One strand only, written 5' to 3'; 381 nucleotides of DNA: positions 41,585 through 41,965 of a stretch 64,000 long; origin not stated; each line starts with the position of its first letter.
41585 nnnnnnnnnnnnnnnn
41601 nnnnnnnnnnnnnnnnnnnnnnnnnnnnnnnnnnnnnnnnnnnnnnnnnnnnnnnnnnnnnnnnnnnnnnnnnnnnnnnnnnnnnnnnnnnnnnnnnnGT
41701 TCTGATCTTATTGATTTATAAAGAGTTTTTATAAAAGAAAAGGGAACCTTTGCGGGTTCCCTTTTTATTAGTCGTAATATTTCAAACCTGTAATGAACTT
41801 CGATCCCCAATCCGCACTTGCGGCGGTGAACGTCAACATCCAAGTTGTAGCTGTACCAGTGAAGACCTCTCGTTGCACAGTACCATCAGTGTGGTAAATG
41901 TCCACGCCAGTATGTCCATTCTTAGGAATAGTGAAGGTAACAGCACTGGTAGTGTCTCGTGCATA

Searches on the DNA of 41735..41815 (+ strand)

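Call 60: search_dna_similar(query=window:41735-41815:+, collection=phages, mode=near, max_rows=8)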
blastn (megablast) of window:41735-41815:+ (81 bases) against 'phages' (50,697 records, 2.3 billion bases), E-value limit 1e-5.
Records with a match: 53; places in all: 53; records where one place covers at least 80% of the query: 33.
Best place of each record, by identity: 95-99% 31; 90-95% 1; 80-90% 21.
By first word of the organism name: Escherichia 48; Klebsiella 2; Acinetobacter 1; Phapecoctavirus 1; Dompiswa 1.
By host as written in the record: Escherichia coli 14; - 6; Escherichia coli K-12 MG1655 6; Escherichia coli O177 3; Escherichia coli BEN 4311 2; Escherichia coli STEC O121 2; Escherichia sp. 2; shiga toxin-producing Escherichia coli 2; and 14 more.
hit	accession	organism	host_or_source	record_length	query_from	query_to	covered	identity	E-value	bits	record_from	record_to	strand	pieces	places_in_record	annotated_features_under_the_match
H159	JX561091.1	Escherichia phage phAPEC8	Escherichia coli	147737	1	81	100%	98.8%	2e-33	145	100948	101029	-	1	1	hypothetical protein | terminator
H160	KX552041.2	Escherichia phage ESCO13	Escherichia coli BEN 4311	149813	1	81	100%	98.8%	2e-33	145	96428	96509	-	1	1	hypothetical protein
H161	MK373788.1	Escherichia phage vB_EcoM_Schickermooser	Escherichia coli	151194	1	81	100%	98.8%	2e-33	145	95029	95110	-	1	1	hypothetical protein | terminator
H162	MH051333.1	Escherichia phage vB_EcoM-Ro121c4YLVW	Escherichia coli STEC O121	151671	1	81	100%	98.8%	2e-33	145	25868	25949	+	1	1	hypothetical protein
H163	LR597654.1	Escherichia phage phAPEC8_ev052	-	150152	1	81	100%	98.8%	2e-33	145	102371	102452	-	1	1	hypothetical protein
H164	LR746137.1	Escherichia phage vB_EcoM_UP17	-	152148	1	81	100%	98.8%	2e-33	145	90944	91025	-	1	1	Hypothetical protein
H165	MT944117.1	Escherichia phage PNJ1809-36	Escherichia coli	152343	1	81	100%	98.8%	2e-33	145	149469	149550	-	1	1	hypothetical protein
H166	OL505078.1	Escherichia phage BI-EHEC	Enterohemorrhagic Escherichia coli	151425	1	81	100%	98.8%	2e-33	145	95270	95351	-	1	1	none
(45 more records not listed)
